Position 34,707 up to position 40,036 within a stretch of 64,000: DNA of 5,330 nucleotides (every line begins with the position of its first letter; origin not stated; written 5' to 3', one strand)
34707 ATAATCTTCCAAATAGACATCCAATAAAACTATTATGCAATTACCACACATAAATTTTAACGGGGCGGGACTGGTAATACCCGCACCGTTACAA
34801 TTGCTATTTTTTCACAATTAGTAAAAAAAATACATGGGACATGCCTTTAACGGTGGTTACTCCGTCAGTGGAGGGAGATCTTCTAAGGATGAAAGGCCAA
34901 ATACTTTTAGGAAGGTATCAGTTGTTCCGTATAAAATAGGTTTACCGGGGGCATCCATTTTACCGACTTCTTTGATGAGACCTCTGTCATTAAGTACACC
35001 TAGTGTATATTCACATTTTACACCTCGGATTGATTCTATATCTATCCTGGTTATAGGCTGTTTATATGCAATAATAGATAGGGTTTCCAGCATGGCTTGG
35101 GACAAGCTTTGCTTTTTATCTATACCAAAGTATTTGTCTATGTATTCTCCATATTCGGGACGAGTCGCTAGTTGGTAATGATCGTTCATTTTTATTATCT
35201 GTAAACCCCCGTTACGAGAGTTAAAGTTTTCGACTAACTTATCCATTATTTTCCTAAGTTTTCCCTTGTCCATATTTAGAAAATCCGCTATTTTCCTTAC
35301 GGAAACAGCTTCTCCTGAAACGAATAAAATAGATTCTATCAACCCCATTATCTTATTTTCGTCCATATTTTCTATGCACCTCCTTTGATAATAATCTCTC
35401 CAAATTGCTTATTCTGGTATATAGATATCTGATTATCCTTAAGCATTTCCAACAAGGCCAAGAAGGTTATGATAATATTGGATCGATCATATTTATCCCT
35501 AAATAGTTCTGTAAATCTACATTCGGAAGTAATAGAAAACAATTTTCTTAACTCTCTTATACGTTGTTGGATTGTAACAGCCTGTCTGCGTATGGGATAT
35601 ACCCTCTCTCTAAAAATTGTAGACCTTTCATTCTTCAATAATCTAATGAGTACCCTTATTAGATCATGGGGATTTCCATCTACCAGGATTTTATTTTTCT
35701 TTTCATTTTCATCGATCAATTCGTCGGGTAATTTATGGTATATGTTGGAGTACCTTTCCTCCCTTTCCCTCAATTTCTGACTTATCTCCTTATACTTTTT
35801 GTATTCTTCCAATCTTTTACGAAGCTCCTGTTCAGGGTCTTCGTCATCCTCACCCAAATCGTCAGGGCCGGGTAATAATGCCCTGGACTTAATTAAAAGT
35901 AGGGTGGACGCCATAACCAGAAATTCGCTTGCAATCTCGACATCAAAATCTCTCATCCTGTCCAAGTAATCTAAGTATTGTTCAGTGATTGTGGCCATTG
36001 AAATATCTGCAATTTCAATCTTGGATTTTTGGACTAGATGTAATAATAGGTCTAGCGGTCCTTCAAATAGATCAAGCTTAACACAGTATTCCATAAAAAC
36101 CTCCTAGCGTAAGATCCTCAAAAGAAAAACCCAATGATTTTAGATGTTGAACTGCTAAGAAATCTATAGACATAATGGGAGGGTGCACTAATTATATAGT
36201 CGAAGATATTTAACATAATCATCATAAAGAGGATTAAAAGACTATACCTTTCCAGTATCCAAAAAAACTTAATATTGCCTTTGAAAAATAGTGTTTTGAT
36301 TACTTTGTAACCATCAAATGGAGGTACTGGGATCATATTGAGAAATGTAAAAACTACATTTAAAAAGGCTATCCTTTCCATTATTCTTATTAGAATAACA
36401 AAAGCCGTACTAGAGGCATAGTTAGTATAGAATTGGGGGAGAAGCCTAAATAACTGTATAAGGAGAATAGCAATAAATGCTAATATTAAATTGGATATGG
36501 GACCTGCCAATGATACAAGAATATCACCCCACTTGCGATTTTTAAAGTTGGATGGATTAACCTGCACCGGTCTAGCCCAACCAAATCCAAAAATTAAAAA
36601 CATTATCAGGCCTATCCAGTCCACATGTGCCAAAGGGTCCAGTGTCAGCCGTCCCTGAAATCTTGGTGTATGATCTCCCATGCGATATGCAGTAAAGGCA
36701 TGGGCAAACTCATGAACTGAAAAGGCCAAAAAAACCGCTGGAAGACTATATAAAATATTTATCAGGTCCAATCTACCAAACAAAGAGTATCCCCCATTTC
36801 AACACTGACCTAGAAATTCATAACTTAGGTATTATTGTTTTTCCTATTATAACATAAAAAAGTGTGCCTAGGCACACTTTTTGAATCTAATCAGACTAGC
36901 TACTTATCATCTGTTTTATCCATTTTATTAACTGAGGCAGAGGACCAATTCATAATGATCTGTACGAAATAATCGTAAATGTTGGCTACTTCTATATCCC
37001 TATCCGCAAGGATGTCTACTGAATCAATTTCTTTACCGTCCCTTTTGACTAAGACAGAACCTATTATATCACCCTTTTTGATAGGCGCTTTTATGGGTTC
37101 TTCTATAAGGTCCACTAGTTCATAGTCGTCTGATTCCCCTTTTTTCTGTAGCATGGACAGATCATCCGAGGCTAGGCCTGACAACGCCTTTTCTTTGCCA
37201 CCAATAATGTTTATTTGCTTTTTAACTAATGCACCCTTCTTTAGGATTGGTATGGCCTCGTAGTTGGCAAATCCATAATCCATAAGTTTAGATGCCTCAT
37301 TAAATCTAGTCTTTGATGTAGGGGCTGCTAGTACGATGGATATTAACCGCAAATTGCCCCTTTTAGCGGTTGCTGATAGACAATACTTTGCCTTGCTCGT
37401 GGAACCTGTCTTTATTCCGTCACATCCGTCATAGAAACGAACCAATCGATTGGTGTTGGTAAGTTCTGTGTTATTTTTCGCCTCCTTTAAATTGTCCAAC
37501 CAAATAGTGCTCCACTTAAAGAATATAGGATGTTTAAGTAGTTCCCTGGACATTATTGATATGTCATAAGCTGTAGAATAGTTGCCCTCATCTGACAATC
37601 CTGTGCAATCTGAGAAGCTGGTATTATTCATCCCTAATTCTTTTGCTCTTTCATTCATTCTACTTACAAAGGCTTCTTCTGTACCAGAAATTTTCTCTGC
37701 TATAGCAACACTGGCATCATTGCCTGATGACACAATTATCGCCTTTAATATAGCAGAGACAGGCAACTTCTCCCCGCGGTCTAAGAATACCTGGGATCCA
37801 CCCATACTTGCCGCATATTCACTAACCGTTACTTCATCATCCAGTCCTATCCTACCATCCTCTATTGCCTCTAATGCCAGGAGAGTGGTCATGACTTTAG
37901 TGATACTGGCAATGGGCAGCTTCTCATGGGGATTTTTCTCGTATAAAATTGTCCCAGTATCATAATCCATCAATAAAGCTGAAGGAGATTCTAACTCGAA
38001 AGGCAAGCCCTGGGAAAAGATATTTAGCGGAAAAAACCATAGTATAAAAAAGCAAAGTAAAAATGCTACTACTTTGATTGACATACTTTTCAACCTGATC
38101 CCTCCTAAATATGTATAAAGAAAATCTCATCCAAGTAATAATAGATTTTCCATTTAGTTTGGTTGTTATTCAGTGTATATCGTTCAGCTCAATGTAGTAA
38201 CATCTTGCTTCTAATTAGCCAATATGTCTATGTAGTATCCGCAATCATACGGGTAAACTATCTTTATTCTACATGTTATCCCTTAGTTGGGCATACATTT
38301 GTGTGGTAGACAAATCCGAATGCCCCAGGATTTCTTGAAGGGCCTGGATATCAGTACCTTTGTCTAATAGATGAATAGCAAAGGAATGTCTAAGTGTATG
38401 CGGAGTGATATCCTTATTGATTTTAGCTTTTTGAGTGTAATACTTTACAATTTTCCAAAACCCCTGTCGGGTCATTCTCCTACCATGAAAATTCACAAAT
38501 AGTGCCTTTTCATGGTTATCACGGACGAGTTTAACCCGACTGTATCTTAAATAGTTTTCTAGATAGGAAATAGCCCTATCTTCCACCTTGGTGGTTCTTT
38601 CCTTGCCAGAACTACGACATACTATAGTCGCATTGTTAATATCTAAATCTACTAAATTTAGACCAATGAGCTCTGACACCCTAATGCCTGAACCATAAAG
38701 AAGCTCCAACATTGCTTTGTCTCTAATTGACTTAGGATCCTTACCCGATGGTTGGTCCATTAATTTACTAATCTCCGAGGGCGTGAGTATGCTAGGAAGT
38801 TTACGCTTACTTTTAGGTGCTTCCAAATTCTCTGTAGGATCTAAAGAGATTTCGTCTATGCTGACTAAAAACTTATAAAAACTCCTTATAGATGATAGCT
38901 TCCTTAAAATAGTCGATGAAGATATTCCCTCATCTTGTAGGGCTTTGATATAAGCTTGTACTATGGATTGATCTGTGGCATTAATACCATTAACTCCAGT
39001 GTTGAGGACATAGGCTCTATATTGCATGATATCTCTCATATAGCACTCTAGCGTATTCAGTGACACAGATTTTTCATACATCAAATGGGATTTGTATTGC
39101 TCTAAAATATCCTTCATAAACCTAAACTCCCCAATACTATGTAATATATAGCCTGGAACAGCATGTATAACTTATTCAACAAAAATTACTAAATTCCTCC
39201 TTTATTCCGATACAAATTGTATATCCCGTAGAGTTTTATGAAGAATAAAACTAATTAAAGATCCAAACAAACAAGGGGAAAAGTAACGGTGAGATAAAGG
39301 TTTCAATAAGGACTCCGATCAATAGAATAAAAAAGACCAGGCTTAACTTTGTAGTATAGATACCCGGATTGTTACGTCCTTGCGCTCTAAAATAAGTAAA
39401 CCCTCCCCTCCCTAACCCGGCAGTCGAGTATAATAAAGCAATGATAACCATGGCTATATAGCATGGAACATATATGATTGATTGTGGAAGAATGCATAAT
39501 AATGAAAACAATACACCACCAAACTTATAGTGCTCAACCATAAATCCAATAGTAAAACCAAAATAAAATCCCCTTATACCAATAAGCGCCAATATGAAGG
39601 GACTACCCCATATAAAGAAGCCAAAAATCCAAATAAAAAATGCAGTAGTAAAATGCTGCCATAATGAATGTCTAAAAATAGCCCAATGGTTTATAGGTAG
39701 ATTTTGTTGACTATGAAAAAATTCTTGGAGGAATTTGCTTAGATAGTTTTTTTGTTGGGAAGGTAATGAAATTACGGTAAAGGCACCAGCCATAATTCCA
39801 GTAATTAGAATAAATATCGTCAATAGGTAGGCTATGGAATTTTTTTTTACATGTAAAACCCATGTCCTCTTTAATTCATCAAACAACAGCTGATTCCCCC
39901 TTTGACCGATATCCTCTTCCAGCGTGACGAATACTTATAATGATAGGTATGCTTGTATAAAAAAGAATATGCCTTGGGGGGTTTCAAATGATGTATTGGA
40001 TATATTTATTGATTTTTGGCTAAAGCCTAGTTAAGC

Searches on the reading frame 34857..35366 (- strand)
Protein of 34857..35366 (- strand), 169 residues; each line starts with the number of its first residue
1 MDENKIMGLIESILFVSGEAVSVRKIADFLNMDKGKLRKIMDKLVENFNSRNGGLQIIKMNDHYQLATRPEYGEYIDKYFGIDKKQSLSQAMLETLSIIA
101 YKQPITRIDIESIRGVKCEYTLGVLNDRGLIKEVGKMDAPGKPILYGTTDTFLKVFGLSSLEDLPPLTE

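Call 54: search_protein_families(library=pfam, proteins=[window:34857-35366:-], max_evalue=0.000001)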
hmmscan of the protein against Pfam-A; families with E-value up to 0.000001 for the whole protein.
window:34857-35366:- (169 aa): 1 family
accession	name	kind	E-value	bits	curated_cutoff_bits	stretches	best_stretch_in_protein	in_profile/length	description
PF04079.22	SMC_ScpB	-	9.6e-59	198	27.4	1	9-167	2-160/160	Segregation and condensation complex subunit ScpB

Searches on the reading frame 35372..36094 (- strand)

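Call 54: search_protein_families(library=pfam, proteins=[window:35372-36094:-], max_evalue=0.000001)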
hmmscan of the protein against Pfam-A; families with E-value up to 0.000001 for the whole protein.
window:35372-36094:- (240 aa): 1 family
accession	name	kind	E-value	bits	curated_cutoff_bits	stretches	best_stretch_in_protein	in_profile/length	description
PF02616.19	SMC_ScpA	-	6e-32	111.9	24.6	1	20-237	1-230/232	Segregation and condensation protein ScpA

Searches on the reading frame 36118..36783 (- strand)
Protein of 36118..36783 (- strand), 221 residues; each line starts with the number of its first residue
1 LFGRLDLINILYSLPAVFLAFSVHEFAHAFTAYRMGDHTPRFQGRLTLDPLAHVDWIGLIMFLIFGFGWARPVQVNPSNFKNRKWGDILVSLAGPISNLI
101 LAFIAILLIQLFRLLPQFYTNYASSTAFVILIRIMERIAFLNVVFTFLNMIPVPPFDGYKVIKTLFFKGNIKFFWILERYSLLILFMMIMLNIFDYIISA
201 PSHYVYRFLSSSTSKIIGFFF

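Call 54: search_protein_families(library=pfam, proteins=[window:36118-36783:-], max_evalue=0.000001)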
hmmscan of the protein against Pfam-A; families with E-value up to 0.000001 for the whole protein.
window:36118-36783:- (221 aa): 1 family
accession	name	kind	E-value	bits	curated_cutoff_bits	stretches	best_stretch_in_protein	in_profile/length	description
PF02163.28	Peptidase_M50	-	9.6e-15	54.9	27.2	1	16-109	5-100/221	Peptidase family M50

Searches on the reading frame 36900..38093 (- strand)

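Call 54: search_protein_families(library=pfam, proteins=[window:36900-38093:-], max_evalue=0.000001)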
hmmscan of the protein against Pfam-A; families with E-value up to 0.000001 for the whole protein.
window:36900-38093:- (397 aa): 4 families
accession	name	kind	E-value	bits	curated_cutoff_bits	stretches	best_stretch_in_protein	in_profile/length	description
PF00768.25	Peptidase_S11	-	1.2e-77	261.1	27.6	1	33-258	9-238/239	D-alanyl-D-alanine carboxypeptidase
PF07943.18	PBP5_C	-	5.7e-16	58.9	21.2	1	278-368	1-90/91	Penicillin-binding protein 5, C-terminal domain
PF13354.11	Beta-lactamase2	-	5.1e-14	52.6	22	1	40-186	3-147/214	Beta-lactamase enzyme family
PF00144.29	Beta-lactamase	-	8e-07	29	27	0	36-94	14-83/329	Beta-lactamase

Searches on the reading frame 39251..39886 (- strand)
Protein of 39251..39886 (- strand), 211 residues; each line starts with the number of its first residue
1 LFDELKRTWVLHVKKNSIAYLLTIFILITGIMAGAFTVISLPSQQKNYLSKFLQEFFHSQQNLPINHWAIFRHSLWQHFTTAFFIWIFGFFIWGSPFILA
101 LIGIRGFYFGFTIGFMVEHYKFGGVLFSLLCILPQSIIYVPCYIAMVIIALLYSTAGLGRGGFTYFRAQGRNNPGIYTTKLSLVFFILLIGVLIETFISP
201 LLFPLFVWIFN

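Call 54: search_protein_families(library=pfam, proteins=[window:39251-39886:-], max_evalue=0.000001)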
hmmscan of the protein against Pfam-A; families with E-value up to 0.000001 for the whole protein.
window:39251-39886:- (211 aa): 1 family
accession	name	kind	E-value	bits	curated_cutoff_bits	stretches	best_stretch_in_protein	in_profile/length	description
PF01944.22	SpoIIM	-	5e-23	82.3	26.9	1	24-200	2-163/163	Stage II sporulation protein M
